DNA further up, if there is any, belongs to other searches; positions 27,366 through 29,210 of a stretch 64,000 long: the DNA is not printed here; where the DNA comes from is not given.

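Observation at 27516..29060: Hel308/Ski2-like helicase gene encoding only the C-terminal two-thirds (no RecA1 ATPase domain)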

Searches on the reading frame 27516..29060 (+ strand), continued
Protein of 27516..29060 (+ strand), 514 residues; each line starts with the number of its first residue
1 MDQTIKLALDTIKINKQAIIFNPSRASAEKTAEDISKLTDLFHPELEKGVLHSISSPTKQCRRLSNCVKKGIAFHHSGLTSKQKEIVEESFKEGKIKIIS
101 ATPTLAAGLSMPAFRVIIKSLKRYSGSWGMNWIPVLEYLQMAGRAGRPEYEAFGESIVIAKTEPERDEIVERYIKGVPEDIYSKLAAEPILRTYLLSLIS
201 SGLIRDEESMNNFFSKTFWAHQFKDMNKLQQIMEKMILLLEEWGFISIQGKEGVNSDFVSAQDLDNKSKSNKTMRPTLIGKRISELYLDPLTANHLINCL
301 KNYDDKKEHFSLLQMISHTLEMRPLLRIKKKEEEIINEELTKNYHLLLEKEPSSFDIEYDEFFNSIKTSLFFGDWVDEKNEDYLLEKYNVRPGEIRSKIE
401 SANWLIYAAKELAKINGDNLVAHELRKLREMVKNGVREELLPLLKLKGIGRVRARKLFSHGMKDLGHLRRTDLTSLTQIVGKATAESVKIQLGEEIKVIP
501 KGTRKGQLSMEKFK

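Call 8: find_homologous_proteins(query=window:27516-29057:+, max_evalue=1e-20)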
Query window:27516-29057:+ (514 aa): 5049 proteins with E <= 1e-20 among 8000 candidates; the best 120 are listed.
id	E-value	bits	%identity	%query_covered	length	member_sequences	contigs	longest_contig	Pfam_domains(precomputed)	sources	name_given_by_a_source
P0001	0.0e+0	1135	100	100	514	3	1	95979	PF20470.5,PF14520.13,PF00271.38,PF21280.3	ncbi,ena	-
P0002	1.9e-235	800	70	100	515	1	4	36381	PF00271.38,PF21280.3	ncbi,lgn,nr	ncbi:MAG: hypothetical protein KKA62_00015 [Nanoarchaeota archaeon]|nr:hypothetical protein [Nanoarc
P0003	3.1e-230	783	67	100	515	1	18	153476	PF00271.38,PF21280.3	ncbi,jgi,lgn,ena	jgi:helicase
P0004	1.1e-229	781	69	100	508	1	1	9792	PF20470.5,PF14520.13,PF00271.38,PF21280.3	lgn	-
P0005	1.8e-229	780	68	100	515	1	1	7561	PF14520.13,PF00271.38,PF21280.3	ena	-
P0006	4.4e-229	779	68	100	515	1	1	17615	PF14520.13,PF21999.3,PF00271.38,PF21280.3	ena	-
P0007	3.9e-227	773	67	100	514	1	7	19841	PF00271.38,PF21280.3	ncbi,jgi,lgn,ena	-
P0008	9.9e-227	771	67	100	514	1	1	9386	PF14520.13,PF00271.38,PF21280.3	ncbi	-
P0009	2.5e-226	770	68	100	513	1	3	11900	PF14520.13,PF00271.38,PF21280.3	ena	-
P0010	4.5e-226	769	68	100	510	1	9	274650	PF20470.5,PF00271.38,PF21280.3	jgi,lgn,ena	jgi:helicase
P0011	5.2e-226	769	67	100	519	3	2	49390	PF20470.5,PF00271.38,PF21280.3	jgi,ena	-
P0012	6.1e-226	769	68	100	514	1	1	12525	PF20470.5,PF00271.38,PF21280.3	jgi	-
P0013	2.1e-225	767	67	100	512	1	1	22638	PF10391.16,PF20470.5,PF14520.13,PF00271.38,PF21280.3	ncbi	-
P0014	2.4e-225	767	67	100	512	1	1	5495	PF20470.5,PF00271.38,PF21280.3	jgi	jgi:helicase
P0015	2.9e-225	767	67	100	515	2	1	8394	PF20470.5,PF14520.13,PF00271.38,PF21280.3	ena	-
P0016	3.6e-225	766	68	100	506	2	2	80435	PF20470.5,PF14520.13,PF00271.38,PF21280.3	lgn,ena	-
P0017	4.3e-225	766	68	100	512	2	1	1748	PF20470.5,PF14520.13,PF00271.38,PF21280.3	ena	-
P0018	6.7e-225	765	66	100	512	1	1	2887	PF20470.5,PF00271.38,PF21280.3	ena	-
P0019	1.4e-224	764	67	100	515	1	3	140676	PF00271.38,PF21280.3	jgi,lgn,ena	jgi:helicase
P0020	1.1e-223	761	68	100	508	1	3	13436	PF14520.13,PF00271.38,PF21280.3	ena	-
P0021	3.7e-223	760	66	100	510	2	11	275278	PF20470.5,PF00271.38,PF21280.3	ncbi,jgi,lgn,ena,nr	ncbi:hypothetical protein HOD05_01265 [Candidatus Woesearchaeota archaeon]|jgi:helicase|nr:hypotheti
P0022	4.1e-223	760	67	100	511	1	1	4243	PF14520.13,PF00271.38,PF21280.3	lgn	-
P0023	5.2e-223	759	66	100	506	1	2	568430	PF00271.38,PF21280.3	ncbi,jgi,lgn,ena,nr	ncbi:hypothetical protein COV20_05935 [Candidatus Woesearchaeota archaeon CG10_big_fil_rev_8_21_14_0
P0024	1.4e-222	758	66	100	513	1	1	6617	PF14520.13,PF00271.38,PF21280.3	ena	-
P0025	2.0e-222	757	63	100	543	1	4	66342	PF14520.13,PF00271.38,PF21280.3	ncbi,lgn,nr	ncbi:MAG: helicase-related protein [Nanoarchaeota archaeon]|nr:hypothetical protein [Nanoarchaeota a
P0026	2.8e-222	757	65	100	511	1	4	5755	PF00271.38,PF21280.3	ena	-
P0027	2.8e-222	757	65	100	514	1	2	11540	PF00271.38,PF21280.3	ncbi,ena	-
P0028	7.4e-222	755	65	100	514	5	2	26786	PF20470.5,PF00271.38,PF21280.3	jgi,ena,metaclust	metaclust:\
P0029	9.3e-222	755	66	100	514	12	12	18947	PF14520.13,PF00271.38,PF21280.3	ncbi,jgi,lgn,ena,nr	ncbi:hypothetical protein J4479_04545 [Candidatus Woesearchaeota archaeon]|nr:hypothetical protein [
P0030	2.1e-221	754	67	100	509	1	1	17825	PF14520.13,PF00271.38,PF21280.3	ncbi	-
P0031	2.3e-221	754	66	100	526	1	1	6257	PF14520.13,PF00271.38,PF21280.3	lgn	-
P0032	2.7e-221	754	66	100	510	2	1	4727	PF14520.13,PF00271.38,PF21280.3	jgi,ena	-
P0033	3.6e-221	753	65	100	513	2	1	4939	PF14520.13,PF00271.38,PF21280.3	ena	-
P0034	3.7e-221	753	65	100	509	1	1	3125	PF14520.13,PF00271.38,PF21280.3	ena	-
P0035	8.3e-221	752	65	100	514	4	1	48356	PF00271.38,PF21280.3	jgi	jgi:helicase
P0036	1.0e-220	752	66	100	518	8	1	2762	PF20470.5,PF00271.38,PF21280.3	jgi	-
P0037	1.2e-220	751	65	100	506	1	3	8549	PF14520.13,PF00271.38,PF21280.3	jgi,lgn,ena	-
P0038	2.1e-220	751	65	100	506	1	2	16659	PF00271.38,PF21280.3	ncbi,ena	ncbi:MAG: helicase-related protein [Nanoarchaeota archaeon]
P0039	2.1e-220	751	65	100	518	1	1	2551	PF20470.5,PF14520.13,PF00271.38,PF21280.3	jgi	-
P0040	3.4e-220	750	66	100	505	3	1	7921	PF14520.13,PF00271.38,PF21280.3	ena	-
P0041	3.8e-220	750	65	100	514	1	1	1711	PF14520.13,PF21999.3,PF00271.38,PF21280.3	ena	-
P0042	4.4e-220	750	66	99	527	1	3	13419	PF14520.13,PF00271.38,PF21280.3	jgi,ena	-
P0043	6.5e-220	749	65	100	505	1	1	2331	PF20470.5,PF14520.13,PF00271.38,PF21280.3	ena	-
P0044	6.6e-220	749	66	100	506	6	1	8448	PF20470.5,PF00271.38,PF21280.3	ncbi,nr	ncbi:MAG: helicase-related protein [Nanoarchaeota archaeon]|nr:helicase-related protein [Nanoarchaeo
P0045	6.9e-220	749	65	100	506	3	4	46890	PF20470.5,PF14520.13,PF00271.38,PF21280.3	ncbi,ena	-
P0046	8.3e-220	749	65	100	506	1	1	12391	PF14520.13,PF00271.38,PF21280.3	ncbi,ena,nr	ncbi:MAG TPA: helicase-related protein [Candidatus Nanoarchaeia archaeon]|nr:helicase-related protei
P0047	1.2e-219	748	65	100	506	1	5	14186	PF00271.38,PF21280.3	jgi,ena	-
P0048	9.5e-219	745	66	100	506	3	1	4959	PF14520.13,PF00271.38,PF21280.3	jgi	-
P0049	1.0e-218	745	66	100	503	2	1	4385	PF00271.38,PF21280.3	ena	-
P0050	1.2e-218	745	66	100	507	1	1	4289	PF14520.13,PF00271.38,PF21280.3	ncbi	-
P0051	1.8e-218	744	66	100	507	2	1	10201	PF14520.13,PF00271.38,PF21280.3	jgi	jgi:helicase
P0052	2.0e-218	744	65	100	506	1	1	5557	PF14520.13,PF00271.38,PF21280.3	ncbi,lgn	-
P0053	2.0e-218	744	65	100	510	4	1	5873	PF14520.13,PF00271.38,PF21280.3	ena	-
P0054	2.9e-218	744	65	100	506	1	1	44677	PF20470.5,PF00271.38,PF21280.3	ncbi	-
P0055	2.9e-218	744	65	100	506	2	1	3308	PF20470.5,PF00271.38,PF21280.3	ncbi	-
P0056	3.3e-218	743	66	100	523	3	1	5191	PF14520.13,PF00271.38,PF21280.3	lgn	-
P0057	4.3e-218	743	66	100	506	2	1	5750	PF14520.13,PF00271.38,PF21280.3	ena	-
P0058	5.0e-218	743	65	100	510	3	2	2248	PF00271.38,PF21280.3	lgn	-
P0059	5.0e-218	743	66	100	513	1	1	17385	PF00271.38,PF21280.3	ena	-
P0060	6.4e-218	742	65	100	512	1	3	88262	PF00271.38,PF21280.3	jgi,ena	-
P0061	6.6e-218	742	66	100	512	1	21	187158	PF14520.13,PF00271.38,PF21280.3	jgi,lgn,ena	jgi:helicase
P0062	7.3e-218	742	66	100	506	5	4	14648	PF20470.5,PF00271.38,PF21280.3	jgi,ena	-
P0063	7.7e-218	742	65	100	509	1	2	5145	PF10391.16,PF20470.5,PF00271.38,PF21280.3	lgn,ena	-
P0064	8.9e-218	742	65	100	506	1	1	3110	PF20470.5,PF00271.38,PF21280.3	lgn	-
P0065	1.2e-217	742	65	100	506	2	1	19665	PF20470.5,PF14520.13,PF00271.38,PF21280.3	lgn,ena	-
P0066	2.1e-217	741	66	100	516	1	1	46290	PF14520.13,PF00271.38,PF21280.3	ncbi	-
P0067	2.5e-217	740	65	100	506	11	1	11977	PF20470.5,PF14520.13,PF00271.38,PF21280.3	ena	-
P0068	2.8e-217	740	65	100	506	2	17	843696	PF20470.5,PF14520.13,PF00271.38,PF21280.3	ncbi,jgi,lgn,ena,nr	ncbi:hypothetical protein HOL21_04585 [Candidatus Woesearchaeota archaeon]|nr:hypothetical protein [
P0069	3.5e-217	740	65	100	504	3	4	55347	PF14520.13,PF00271.38,PF21280.3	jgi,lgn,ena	-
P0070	3.8e-217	740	65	100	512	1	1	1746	PF20470.5,PF00271.38,PF21280.3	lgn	-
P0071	4.9e-217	739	64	100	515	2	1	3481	PF00271.38,PF21280.3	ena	-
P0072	5.1e-217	739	65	100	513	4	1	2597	PF14520.13,PF00271.38,PF21280.3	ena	-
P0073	6.2e-217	739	65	100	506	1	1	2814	PF20470.5,PF00271.38,PF21280.3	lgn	-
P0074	1.0e-216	738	65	100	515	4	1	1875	PF00271.38,PF21280.3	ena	-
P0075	1.2e-216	738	64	100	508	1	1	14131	PF00271.38,PF21280.3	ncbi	-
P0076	1.3e-216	738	64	100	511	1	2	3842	PF20470.5,PF14520.13,PF00271.38,PF21280.3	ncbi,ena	-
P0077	1.4e-216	738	65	100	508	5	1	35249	PF14520.13,PF00271.38,PF21280.3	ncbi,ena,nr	ncbi:hypothetical protein HOI26_02490 [Candidatus Woesearchaeota archaeon]|nr:hypothetical protein [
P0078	1.5e-216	738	65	100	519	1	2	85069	PF14520.13,PF00271.38,PF21280.3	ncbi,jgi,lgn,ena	-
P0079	2.1e-216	737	65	100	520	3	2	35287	PF14520.13,PF00271.38,PF21280.3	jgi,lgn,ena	-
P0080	2.2e-216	737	65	100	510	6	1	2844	PF14520.13,PF00271.38,PF21280.3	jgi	-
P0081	2.3e-216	737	65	100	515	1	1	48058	PF00271.38,PF21280.3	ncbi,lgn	-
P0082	3.4e-216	737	63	100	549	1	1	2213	PF20470.5,PF00271.38,PF21280.3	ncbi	-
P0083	3.6e-216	737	64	100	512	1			PF00271.38,PF21280.3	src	-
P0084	3.9e-216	737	65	100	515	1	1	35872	PF14520.13,PF00271.38,PF21280.3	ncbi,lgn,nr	ncbi:hypothetical protein HYT55_00690 [Candidatus Woesearchaeota archaeon]|nr:hypothetical protein [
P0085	4.3e-216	736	65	100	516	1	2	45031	PF14520.13,PF00271.38,PF21280.3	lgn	-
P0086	4.8e-216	736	65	100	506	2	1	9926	PF14520.13,PF00271.38,PF21280.3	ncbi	-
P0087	6.9e-216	736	66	100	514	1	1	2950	PF20470.5,PF00271.38,PF21280.3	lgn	-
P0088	7.0e-216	736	65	100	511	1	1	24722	PF14520.13,PF00271.38,PF21280.3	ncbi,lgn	-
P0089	7.6e-216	736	65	100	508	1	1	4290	PF20470.5,PF14520.13,PF00271.38,PF21280.3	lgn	-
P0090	8.3e-216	735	64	100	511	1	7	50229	PF14520.13,PF00271.38,PF21280.3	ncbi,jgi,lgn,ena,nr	ncbi:hypothetical protein J4210_01070 [Candidatus Woesearchaeota archaeon]|nr:hypothetical protein [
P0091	8.9e-216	735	68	96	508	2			PF14520.13,PF00271.38,PF21280.3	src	-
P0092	1.1e-215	735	65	100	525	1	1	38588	PF00271.38,PF21280.3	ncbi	-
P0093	1.3e-215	735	64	100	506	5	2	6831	PF00271.38,PF21280.3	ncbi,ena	ncbi:MAG: helicase-related protein [Nanoarchaeota archaeon]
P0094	1.5e-215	735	64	100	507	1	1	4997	PF00271.38,PF21280.3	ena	-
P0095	1.8e-215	734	63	100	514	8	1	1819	PF00271.38,PF21280.3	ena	-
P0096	2.5e-215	734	65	100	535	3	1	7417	PF14520.13,PF00271.38,PF21280.3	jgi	-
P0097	2.6e-215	734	64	100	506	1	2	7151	PF00271.38,PF21280.3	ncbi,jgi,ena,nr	ncbi:hypothetical protein COV17_00505 [Candidatus Woesearchaeota archaeon CG10_big_fil_rev_8_21_14_0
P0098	2.7e-215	734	64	100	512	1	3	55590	PF14520.13,PF00271.38,PF21280.3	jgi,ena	jgi:helicase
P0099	3.0e-215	734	64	100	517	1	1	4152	PF00271.38,PF21280.3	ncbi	-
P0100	3.1e-215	734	63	100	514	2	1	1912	PF00271.38,PF21280.3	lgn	-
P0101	6.2e-215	733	63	100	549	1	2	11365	PF20470.5,PF00271.38,PF21280.3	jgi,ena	-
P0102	6.7e-215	732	63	100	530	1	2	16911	PF20470.5,PF00271.38,PF21280.3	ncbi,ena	-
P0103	1.1e-214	732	65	100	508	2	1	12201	PF20470.5,PF00271.38,PF21280.3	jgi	-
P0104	1.3e-214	731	66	100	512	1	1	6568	PF14520.13,PF00271.38,PF21280.3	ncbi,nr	ncbi:MAG: helicase-related protein [Nanoarchaeota archaeon]|nr:helicase-related protein [Nanoarchaeo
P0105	1.5e-214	731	65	100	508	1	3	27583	PF20470.5,PF14520.13,PF00271.38,PF21280.3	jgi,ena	-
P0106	1.7e-214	731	65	100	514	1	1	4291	PF14520.13,PF00271.38,PF21280.3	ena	-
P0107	2.4e-214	731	64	100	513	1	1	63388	PF20470.5,PF00271.38,PF21280.3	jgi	jgi:helicase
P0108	2.5e-214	731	65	100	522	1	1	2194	PF20470.5,PF14520.13,PF00271.38,PF21280.3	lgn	-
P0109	3.5e-214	730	64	100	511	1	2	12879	PF14520.13,PF00271.38,PF21280.3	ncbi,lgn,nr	ncbi:hypothetical protein HY495_01595 [Candidatus Woesearchaeota archaeon]|nr:hypothetical protein [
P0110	4.4e-214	730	63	100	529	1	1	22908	PF10391.16,PF14520.13,PF00271.38,PF21280.3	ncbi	ncbi:MAG: helicase-related protein [Nanoarchaeota archaeon]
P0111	5.0e-214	730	65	100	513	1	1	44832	PF14520.13,PF00271.38,PF21280.3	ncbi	-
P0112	5.2e-214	730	63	100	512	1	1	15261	PF14520.13,PF00271.38,PF21280.3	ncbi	-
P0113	5.6e-214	729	65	100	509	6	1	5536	PF14520.13,PF00271.38,PF21280.3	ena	-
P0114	6.2e-214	729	64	100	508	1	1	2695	PF14520.13,PF00271.38,PF21280.3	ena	-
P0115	7.9e-214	729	64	100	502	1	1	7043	PF00271.38,PF21280.3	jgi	-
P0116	9.4e-214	729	64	100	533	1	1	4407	PF14520.13,PF00271.38,PF21280.3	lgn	-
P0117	9.7e-214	729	64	100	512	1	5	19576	PF20470.5,PF00271.38,PF21280.3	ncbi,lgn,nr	ncbi:hypothetical protein HYX11_00520 [Candidatus Woesearchaeota archaeon]|nr:hypothetical protein [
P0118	2.2e-213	727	64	100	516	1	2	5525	PF14520.13,PF00271.38,PF21280.3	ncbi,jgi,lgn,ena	-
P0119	2.3e-213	727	65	100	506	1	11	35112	PF00271.38,PF21280.3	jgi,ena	-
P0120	2.4e-213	727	64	100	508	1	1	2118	PF20470.5,PF00271.38,PF21280.3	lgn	-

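Call 10: find_encoding_contigs(protein=P0068, flank=10000, max_places=3)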
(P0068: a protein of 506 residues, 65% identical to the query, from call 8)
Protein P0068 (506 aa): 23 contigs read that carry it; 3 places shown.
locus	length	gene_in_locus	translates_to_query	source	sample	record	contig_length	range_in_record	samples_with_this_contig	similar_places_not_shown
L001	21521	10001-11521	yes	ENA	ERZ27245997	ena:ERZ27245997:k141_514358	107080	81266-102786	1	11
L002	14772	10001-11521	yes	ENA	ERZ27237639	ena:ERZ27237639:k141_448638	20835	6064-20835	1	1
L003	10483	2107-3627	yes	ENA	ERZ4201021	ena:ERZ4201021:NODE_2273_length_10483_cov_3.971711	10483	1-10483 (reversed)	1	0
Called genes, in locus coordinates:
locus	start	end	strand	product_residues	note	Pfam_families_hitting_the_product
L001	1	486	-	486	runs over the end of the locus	PF04055:Radical_SAM (weak)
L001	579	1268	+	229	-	PF01712:dNK, PF13238:AAA_18 (faint)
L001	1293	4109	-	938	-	PF19077:Big_13 (faint), PF13750:Big_3_3 (faint)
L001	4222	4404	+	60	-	-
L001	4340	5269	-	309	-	-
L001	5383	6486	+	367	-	PF17963:Big_9 (faint), PF00801:PKD (faint), PF19410:DUF5980 (faint)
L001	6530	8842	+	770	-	PF05345:He_PIG (faint), PF17963:Big_9 (faint), PF17803:Cadherin_4 (faint), PF19410:DUF5980 (faint), PF13927:Ig_3 (faint), PF00801:PKD (weak), PF18911:PKD_4 (weak)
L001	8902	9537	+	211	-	-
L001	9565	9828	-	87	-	-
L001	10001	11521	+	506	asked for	PF00271:Helicase_C, PF20470:HTH_61 (faint), PF21280:Helicase_dom4_arc, PF14520:HHH_5 (faint)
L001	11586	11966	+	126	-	-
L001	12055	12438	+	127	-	-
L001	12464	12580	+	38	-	-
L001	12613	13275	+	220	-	PF00211:Guanylate_cyc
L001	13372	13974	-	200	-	-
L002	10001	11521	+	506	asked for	PF00271:Helicase_C, PF20470:HTH_61 (faint), PF21280:Helicase_dom4_arc, PF14520:HHH_5 (faint)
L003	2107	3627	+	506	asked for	PF00271:Helicase_C, PF20470:HTH_61 (faint), PF21280:Helicase_dom4_arc, PF14520:HHH_5 (faint)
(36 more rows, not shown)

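Call 19: find_encoding_contigs(protein=P0001, flank=2000, max_places=3)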
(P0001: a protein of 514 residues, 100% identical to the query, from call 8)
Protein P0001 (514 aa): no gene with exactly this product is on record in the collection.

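Call 20: search_protein_representatives(protein=window:27516-29057:+)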
Query: 514 residues. Proteins with E-value up to 0.001 (for the whole library): 10510; up to 1e-10: 4441; up to 1e-30: 614. The best 150 are listed.
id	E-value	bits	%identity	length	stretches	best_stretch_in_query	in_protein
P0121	1.0e-185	634.6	58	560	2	1-266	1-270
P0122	2.0e-153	528.0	53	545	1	2-514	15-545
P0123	2.3e-151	521.3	49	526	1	4-513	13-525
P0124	1.2e-149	515.6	54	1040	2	106-511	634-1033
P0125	1.2e-145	502.4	48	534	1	2-513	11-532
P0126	1.3e-144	499.0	51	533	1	3-489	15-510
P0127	1.1e-142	492.6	51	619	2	2-274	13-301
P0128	1.6e-141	488.8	52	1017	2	141-510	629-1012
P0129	5.1e-137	474.0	49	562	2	4-268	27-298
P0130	1.1e-135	469.6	47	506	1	1-496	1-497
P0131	1.3e-135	469.3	46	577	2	2-254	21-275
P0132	1.7e-135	468.9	50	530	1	10-500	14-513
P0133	2.1e-135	468.6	50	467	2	4-250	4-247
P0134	2.7e-134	465.0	52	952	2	140-492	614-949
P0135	8.1e-134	463.4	56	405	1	2-404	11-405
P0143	1.7e-127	442.6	51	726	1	2-497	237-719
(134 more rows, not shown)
